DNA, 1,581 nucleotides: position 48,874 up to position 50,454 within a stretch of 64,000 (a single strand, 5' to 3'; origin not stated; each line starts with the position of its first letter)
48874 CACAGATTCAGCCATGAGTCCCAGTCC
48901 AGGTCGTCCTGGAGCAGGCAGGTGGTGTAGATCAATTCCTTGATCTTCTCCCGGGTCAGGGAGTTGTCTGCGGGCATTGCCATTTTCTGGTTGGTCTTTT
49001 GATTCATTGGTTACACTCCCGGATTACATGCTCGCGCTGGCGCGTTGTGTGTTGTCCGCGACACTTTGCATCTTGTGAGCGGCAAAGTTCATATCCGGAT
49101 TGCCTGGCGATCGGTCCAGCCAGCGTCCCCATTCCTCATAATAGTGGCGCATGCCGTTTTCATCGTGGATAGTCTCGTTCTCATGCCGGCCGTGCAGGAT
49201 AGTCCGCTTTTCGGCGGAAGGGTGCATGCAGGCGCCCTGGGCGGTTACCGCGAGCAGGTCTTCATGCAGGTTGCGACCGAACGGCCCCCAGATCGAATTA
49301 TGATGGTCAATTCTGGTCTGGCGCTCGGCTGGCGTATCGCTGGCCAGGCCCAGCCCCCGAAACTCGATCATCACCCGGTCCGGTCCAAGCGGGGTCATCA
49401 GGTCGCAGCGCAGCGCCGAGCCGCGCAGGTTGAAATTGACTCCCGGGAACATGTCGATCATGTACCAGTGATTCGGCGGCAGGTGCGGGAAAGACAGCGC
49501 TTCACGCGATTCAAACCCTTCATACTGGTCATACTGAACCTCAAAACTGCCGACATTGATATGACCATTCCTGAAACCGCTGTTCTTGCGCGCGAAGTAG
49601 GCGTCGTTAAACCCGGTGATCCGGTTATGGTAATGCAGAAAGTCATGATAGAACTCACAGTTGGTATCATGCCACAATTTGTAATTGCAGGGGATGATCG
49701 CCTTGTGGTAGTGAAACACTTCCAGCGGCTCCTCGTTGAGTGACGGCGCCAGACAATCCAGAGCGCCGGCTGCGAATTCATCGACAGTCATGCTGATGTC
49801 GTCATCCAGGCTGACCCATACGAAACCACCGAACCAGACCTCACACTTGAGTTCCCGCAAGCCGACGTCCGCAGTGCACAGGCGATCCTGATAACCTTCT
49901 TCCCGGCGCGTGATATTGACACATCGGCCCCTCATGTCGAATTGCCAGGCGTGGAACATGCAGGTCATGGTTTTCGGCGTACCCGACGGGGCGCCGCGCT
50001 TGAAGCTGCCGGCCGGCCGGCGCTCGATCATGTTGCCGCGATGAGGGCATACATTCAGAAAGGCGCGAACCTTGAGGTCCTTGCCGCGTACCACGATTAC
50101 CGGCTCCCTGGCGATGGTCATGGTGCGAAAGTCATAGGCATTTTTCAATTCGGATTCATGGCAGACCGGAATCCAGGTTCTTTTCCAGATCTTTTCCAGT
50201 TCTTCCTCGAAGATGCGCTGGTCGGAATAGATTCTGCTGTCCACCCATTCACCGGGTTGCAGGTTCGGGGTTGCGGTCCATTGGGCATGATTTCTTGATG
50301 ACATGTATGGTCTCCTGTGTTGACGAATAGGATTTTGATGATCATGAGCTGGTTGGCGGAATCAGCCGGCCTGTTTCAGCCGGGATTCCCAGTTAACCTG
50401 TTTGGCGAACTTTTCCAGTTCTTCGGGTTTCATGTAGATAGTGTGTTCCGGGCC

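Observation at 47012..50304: Four-component Rieske oxygenase with the MsmA-type CXH-X26-CXXH motif: candidate methanesulfonate monooxygenase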

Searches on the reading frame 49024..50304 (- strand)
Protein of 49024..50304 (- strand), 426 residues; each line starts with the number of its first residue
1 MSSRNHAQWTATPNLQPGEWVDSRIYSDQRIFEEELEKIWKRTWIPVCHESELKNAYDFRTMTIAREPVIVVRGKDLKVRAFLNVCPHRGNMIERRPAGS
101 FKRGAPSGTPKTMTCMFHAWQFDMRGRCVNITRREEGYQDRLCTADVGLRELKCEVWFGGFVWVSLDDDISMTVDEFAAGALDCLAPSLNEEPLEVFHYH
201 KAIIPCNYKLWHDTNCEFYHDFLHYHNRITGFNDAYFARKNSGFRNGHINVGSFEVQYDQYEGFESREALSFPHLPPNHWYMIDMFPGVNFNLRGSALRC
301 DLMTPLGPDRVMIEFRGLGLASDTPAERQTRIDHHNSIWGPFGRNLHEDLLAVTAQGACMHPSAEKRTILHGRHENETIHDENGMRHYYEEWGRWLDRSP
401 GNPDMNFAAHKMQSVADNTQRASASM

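Call 3: search_protein_families(library=pfam, proteins=[window:49024-50304:-])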
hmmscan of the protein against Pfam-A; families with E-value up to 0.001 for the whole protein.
window:49024-50304:- (426 aa): 2 families
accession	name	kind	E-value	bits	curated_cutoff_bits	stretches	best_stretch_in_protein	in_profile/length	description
PF00355.32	Rieske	-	7e-17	61.6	20.3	1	43-134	1-81/88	Rieske [2Fe-2S] domain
PF00848.25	Ring_hydroxyl_A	-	1.8e-07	31.7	24.9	1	195-397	5-207/208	Ring hydroxylating alpha subunit (catalytic domain)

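Call 4: search_protein_families(library=ncbifam, proteins=[window:49024-50304:-])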
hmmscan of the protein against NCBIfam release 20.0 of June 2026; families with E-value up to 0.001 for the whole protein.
window:49024-50304:- (426 aa): 6 families
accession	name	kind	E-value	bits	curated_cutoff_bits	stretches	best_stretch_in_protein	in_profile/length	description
NF042946.1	3PPDioc_HcaE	equivalog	1.1e-26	93.9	830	1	21-221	16-210/450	3-phenylpropionate/cinnamic acid dioxygenase subunit alpha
TIGR03228.1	anthran_1_2_A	equivalog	2.7e-26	92.3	671.9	1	25-227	20-215/438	anthranilate 1,2-dioxygenase large subunit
TIGR03229.1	benzo_1_2_benA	equivalog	6.8e-24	84.5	780.95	1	22-221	17-211/433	benzoate 1,2-dioxygenase large subunit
NF058607.1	GlBtMonoOxGbcA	equivalog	8.1e-24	83.8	670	1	24-221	36-218/420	glycine betaine monooxygenase oxygenase subunit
NF041684.1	ant_diox_AndAc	equivalog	1.2e-23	83.3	750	1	17-225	19-223/418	anthranilate 1,2-dioxygenase large subunit AndAc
NF052579.1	BetMthstMoxSdmAMthl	equivalog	2.2e-10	40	600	1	44-228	18-182/351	4beta-methylsterol monooxygenase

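Call 5: find_homologous_proteins(query=window:49024-50304:-)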
Query window:49024-50304:- (426 aa): 1335 proteins with E <= 0.001 among 3372 candidates; the best 120 are listed.
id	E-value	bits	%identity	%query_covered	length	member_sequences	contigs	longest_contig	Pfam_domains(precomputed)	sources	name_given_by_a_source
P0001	0.0e+0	1037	100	100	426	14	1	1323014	PF00355.33,PF00848.26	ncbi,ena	-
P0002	4.0e-289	977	94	100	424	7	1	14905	PF00355.33,PF00848.26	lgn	-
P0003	1.4e-275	932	88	100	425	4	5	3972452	PF00355.33,PF00848.26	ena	-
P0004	2.2e-263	892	85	100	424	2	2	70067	PF00355.33,PF00848.26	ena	-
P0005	7.0e-259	877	84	100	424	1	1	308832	PF00355.33,PF00848.26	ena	-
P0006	8.3e-259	877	84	100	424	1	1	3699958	PF00355.33,PF00848.26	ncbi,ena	-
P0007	5.6e-258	874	83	100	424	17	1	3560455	PF00355.33,PF00848.26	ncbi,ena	-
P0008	2.7e-257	872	87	96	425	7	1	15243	PF00355.33,PF00848.26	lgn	-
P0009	7.1e-257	871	87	96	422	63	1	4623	PF00355.33,PF00848.26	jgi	jgi:methanesulfonate monooxygenase large subunit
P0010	1.1e-254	863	86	96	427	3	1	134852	PF00355.33,PF00848.26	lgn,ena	-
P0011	7.6e-254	861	86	96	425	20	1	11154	PF00355.33,PF00848.26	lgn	-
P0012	8.3e-254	861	86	96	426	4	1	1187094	PF00355.33,PF00848.26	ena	-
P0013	1.4e-251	853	84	96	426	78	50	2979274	PF00355.33,PF00848.26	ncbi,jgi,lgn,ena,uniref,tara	ncbi:aromatic ring-hydroxylating dioxygenase subunit alpha [Candidatus Njordibacter sp. Uisw_056]|jg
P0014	1.5e-251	853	84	97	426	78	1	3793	PF00355.33,PF00848.26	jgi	-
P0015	2.9e-251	852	83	98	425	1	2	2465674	PF00355.33,PF00848.26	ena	-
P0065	4.6e-220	749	71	98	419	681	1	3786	PF00355.33,PF00848.26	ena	-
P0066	3.0e-218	743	72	96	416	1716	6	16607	PF00355.33,PF00848.26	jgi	-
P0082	1.3e-214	731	71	97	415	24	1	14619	PF00355.33,PF00848.26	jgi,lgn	jgi:methanesulfonate monooxygenase large subunit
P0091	8.6e-213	725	70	98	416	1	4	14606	PF00355.33,PF00848.26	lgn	-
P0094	2.7e-212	724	70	98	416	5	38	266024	PF00355.33,PF00848.26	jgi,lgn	jgi:methanesulfonate monooxygenase large subunit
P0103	1.3e-211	721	71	96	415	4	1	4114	PF00355.33,PF00848.26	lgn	-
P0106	3.6e-211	720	71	96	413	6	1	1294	PF00355.33,PF00848.26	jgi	-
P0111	9.6e-210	715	69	95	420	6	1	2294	PF00355.33,PF00848.26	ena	-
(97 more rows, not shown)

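Call 11: find_related_loci(query=window:49024-50304:-, collection=genome_contigs, flank=10000)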
Query window:49024-50304:- (426 aa) in genome_contigs; peptide patterns used: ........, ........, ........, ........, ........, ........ (x = any residue, [..] = any of these).
359 stretches matched a pattern; 260 encode a relative of the query (tblastn E <= 1e-3); the best 80 are kept; 80 distinct loci.
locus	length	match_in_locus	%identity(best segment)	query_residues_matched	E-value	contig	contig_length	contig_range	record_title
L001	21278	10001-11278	97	1-426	0e+0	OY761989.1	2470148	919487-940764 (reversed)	MAG: Arenicellales bacterium isolate bc206049-28f6-43b1-86d3-b9ef42dd2f61 genome assembly, chromosome: 1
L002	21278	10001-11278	96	1-426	0e+0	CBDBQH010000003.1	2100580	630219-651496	MAG: Candidatus Poriferihabitaceae bacterium isolate 3f4a3f71-dd35-4c24-bd49-5cea3e77eff4 genome assembly, contig: conti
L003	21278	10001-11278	95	1-426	0e+0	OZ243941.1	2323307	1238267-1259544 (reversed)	MAG: Candidatus Poriferihabitaceae bacterium isolate 39e65027-350b-404d-9bbf-9fbc4c2fdd17 genome assembly, chromosome: 1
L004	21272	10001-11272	84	1-424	0e+0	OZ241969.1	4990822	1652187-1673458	MAG: Candidatus Poriferihabitaceae bacterium isolate d30718d0-db98-4e6b-9c52-98a42f8724a6 genome assembly, chromosome: 1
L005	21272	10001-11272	83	1-424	0e+0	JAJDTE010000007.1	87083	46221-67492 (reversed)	MAG: Gammaproteobacteria bacterium isolate jk18x11bins.53 k141_94304, whole genome shotgun sequence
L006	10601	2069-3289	87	1-407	0e+0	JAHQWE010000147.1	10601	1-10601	MAG: Acidiferrobacterales bacterium isolate MAG.122 Posi_122-P71870, whole genome shotgun sequence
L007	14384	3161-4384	87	1-408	0e+0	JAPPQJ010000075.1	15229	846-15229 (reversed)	MAG: Gammaproteobacteria bacterium isolate STY4_bin_4 NODE_580_length_15229_cov_676.328, whole genome shotgun sequence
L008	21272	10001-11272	84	1-424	0e+0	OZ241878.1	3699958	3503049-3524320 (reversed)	MAG: Candidatus Poriferihabitaceae bacterium isolate fe0ff86d-c84e-4c9a-b224-d791de8b10c1 genome assembly, chromosome: 1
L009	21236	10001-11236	85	1-412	0e+0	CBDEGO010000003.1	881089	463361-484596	MAG: Candidatus Poriferihabitaceae bacterium isolate 0dc8c057-8dd2-4d61-80fc-bc04417964e9 genome assembly, contig: conti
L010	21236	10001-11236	85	1-412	0e+0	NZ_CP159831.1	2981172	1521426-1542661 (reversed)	Candidatus Njordibacter sp. Uisw_039 chromosome, complete genome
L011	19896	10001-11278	84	1-426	0e+0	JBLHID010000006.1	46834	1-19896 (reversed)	MAG: Polaribacter sp. isolate 3300054975_95 Ga0535640_0000271, whole genome shotgun sequence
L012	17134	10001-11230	84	1-410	0e+0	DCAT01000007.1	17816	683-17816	MAG TPA_asm: Oceanospirillaceae bacterium UBA1126 UBA1126_contig_39656, whole genome shotgun sequence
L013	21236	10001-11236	84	1-412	0e+0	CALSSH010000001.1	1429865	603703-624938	MAG: uncultured Pseudomonadales bacterium isolate V_MB144 genome assembly, contig: contig_11545_V_MB144, whole genome sh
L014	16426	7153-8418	81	1-422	0e+0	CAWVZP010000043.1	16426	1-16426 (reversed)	MAG TPA_asm: uncultured Gammaproteobacteria bacterium isolate ERR3589578_binner13_84 genome assembly, contig: ERZ7463456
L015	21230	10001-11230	83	1-410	0e+0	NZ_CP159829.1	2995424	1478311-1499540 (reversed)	Candidatus Njordibacter sp. Uisw_058 chromosome, complete genome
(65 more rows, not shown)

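Call 12: search_solved_structures(query=window:49024-50304:-, max_evalue=0.001, show_alignments=1)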
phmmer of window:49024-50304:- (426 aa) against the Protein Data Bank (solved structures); distinct sequences matched with E-value up to 0.001: 31.
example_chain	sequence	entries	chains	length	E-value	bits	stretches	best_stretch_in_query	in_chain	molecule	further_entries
1wql_A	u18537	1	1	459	9e-26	94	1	21-221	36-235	iron-sulfur protein large subunit of cumene dioxygenase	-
1uli_A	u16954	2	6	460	3e-25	92.3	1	21-222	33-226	biphenyl dioxygenase large subunit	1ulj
3gzx_A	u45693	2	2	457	2.2e-24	89.5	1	20-221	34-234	Biphenyl dioxygenase subunit alpha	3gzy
2xsh_A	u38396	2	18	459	4.1e-24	88.6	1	20-221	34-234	BIPHENYL DIOXYGENASE SUBUNIT ALPHA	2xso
2yfi_A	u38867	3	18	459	4.2e-24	88.6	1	20-221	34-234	BIPHENYL DIOXYGENASE SUBUNIT ALPHA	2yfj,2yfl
2xr8_A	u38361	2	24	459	4.2e-24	88.5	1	20-221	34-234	BIPHENYL DIOXYGENASE SUBUNIT ALPHA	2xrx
5aeu_A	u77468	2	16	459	4.3e-24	88.5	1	20-221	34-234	BIPHENYL DIOXYGENASE SUBUNIT ALPHA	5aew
3en1_A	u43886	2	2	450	1.1e-23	87.2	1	21-221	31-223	Benzene 1,2-dioxygenase subunit alpha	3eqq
9o71_A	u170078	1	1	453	1.5e-22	83.4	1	21-223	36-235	Phenylpropionate dioxygenase-like ring-hydroxylating dioxygenase large terminal subunit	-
7yls_B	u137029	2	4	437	9.8e-22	80.7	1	21-223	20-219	Rieske (2Fe-2S) domain protein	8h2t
6y9c_A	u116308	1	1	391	1.4e-21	80.2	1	20-221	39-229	Carnitine monooxygenase oxygenase subunit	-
6y8j_A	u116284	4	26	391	1.8e-21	79.8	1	20-220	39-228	Carnitine monooxygenase oxygenase subunit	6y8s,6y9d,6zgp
8k0a_A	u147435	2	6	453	2.1e-21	79.6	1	21-214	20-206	3-phenylpropionate/cinnamic acid dioxygenase subunit alpha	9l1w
7q04_D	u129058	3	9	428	3.2e-20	75.7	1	21-227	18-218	Terephthalate 1,2-dioxygenase, terminal oxygenase component subunit alpha 2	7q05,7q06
7vju_A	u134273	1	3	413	3.9e-20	75.5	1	22-227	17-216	Rieske (2Fe-2S) domain protein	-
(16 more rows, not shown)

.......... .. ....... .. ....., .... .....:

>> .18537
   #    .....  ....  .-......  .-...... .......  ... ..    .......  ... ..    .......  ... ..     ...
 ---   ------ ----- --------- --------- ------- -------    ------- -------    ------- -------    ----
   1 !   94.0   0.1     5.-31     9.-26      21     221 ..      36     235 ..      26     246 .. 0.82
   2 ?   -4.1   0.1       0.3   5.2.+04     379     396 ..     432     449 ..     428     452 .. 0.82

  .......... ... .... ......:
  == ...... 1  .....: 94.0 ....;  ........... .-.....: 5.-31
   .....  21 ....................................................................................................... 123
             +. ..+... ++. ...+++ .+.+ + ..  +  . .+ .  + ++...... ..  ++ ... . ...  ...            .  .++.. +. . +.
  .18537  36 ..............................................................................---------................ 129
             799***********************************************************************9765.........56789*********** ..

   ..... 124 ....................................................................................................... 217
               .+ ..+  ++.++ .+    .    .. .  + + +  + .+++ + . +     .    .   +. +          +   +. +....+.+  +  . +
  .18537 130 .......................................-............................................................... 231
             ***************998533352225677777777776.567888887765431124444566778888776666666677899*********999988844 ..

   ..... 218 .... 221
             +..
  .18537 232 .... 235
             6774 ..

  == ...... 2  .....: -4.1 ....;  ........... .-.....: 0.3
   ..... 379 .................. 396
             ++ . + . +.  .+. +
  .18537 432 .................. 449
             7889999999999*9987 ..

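Call 13: list_cluster_members(proteins=[P0001, P0006, P0007])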
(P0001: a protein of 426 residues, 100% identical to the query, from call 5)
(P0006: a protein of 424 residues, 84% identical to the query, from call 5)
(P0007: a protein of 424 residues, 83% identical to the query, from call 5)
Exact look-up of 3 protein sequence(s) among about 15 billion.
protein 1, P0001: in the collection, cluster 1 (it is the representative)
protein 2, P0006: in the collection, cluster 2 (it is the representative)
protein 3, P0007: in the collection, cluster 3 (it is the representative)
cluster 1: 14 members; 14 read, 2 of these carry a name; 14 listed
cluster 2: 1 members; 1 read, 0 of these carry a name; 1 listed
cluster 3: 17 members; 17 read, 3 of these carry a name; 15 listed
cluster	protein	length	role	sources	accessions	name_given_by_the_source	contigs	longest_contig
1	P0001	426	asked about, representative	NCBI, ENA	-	-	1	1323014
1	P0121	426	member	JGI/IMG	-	methanesulfonate monooxygenase large subunit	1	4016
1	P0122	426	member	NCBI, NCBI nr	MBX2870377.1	MAG: aromatic ring-hydroxylating dioxygenase subunit alpha [Acidiferrobacterales ... | aromatic ring-hydroxylating dioxygenase subunit alpha [Acidiferrobacterales bacterium]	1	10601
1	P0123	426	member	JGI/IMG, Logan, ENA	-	-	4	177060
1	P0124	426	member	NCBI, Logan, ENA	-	-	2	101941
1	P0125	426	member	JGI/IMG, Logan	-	-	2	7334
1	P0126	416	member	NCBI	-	-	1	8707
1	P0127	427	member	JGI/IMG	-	-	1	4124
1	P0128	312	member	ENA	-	-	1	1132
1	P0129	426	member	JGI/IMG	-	-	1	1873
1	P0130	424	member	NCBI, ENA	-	-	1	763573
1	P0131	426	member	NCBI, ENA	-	-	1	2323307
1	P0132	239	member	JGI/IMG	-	-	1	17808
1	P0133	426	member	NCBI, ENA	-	-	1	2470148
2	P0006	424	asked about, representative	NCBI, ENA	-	-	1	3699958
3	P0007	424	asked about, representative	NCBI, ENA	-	-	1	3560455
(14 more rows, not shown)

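Call 25: search_protein_representatives(protein=window:49024-50304:-)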
Query: 426 residues. Proteins with E-value up to 0.001 (for the whole library): 9497; up to 1e-10: 2970; up to 1e-30: 76. The best 150 are listed.
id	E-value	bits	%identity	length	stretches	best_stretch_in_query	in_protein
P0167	4.3e-158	543.4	68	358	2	151-406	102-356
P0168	6.5e-125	434.1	47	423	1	3-401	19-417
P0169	6.4e-101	355.0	59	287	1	19-288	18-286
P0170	5.7e-98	345.3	66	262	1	150-364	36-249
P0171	4.4e-88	312.6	51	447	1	79-377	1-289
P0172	2.6e-86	306.8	39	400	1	1-409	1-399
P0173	3.7e-82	293.1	60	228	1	193-404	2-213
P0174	4.5e-82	292.8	55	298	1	3-232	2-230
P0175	1.7e-81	291.0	75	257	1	175-334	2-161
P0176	1.3e-78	281.4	49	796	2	29-343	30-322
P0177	2.5e-74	267.3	39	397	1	7-400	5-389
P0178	9.6e-72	258.8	53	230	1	4-237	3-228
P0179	1.1e-71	258.6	36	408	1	1-399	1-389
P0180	5.5e-70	253.0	51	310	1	23-265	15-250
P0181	3.2e-69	250.5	36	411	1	8-409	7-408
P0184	4.1e-61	223.7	38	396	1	16-401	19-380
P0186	1.6e-54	202.1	36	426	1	14-396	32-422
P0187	3.0e-54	201.2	36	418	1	16-396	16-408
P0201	1.4e-43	166.0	33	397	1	20-395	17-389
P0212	2.8e-37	145.2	31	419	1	12-396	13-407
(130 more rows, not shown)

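Call 30: list_cluster_members(proteins=[P0066, P0106, P0103, P0094, P0082, P0091, P0065, P0111, P0149, P0152])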
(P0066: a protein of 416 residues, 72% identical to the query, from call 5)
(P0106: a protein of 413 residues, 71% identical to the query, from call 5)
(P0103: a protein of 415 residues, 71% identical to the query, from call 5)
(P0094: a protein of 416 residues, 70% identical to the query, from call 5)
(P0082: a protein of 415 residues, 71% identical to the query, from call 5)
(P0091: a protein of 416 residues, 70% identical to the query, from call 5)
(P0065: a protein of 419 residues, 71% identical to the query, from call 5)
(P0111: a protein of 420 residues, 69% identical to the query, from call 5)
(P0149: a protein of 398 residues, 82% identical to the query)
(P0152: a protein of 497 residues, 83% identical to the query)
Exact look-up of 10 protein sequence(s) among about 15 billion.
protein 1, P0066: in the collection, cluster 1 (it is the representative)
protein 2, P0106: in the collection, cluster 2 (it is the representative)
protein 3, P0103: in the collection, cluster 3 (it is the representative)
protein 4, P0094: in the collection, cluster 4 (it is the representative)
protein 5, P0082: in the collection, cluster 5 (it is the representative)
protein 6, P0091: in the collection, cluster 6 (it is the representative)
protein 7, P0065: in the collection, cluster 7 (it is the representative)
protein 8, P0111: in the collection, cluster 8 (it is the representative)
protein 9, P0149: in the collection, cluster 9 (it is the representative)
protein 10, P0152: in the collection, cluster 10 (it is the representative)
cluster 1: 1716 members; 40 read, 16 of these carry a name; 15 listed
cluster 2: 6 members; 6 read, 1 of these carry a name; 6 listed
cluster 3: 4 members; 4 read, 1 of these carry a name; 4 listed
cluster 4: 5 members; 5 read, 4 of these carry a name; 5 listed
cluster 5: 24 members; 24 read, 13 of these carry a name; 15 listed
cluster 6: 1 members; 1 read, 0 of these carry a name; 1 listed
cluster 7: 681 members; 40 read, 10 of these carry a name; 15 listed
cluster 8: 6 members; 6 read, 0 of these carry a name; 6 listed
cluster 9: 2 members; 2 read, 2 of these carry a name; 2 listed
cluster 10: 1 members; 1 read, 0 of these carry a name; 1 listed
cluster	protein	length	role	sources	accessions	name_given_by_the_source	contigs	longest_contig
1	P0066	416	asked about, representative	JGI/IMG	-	-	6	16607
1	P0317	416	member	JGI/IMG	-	methanesulfonate monooxygenase subunit alpha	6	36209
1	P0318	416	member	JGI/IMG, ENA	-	methanesulfonate monooxygenase subunit alpha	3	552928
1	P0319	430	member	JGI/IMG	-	methanesulfonate monooxygenase large subunit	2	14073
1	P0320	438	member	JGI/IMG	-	methanesulfonate monooxygenase subunit alpha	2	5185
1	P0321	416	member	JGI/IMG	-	methanesulfonate monooxygenase subunit alpha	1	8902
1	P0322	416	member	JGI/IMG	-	methanesulfonate monooxygenase large subunit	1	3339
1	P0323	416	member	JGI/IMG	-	methanesulfonate monooxygenase large subunit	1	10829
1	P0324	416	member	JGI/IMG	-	methanesulfonate monooxygenase subunit alpha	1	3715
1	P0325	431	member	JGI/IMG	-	methanesulfonate monooxygenase large subunit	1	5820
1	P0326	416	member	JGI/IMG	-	methanesulfonate monooxygenase subunit alpha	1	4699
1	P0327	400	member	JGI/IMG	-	methanesulfonate monooxygenase large subunit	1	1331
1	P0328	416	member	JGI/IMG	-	methanesulfonate monooxygenase subunit alpha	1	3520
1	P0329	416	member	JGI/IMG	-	methanesulfonate monooxygenase subunit alpha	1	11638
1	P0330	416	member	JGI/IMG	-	methanesulfonate monooxygenase subunit alpha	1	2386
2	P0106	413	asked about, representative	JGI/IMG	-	-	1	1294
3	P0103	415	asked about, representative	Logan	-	-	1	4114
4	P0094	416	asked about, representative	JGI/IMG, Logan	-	methanesulfonate monooxygenase large subunit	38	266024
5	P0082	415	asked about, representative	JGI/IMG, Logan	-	methanesulfonate monooxygenase large subunit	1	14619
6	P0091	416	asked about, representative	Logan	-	-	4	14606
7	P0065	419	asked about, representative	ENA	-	-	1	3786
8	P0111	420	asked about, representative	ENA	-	-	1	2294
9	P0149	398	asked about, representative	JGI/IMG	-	methanesulfonate monooxygenase large subunit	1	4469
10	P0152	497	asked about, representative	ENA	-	-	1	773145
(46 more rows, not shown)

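Call 35: find_encoding_contigs(protein=P0001, flank=3000, max_places=4)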
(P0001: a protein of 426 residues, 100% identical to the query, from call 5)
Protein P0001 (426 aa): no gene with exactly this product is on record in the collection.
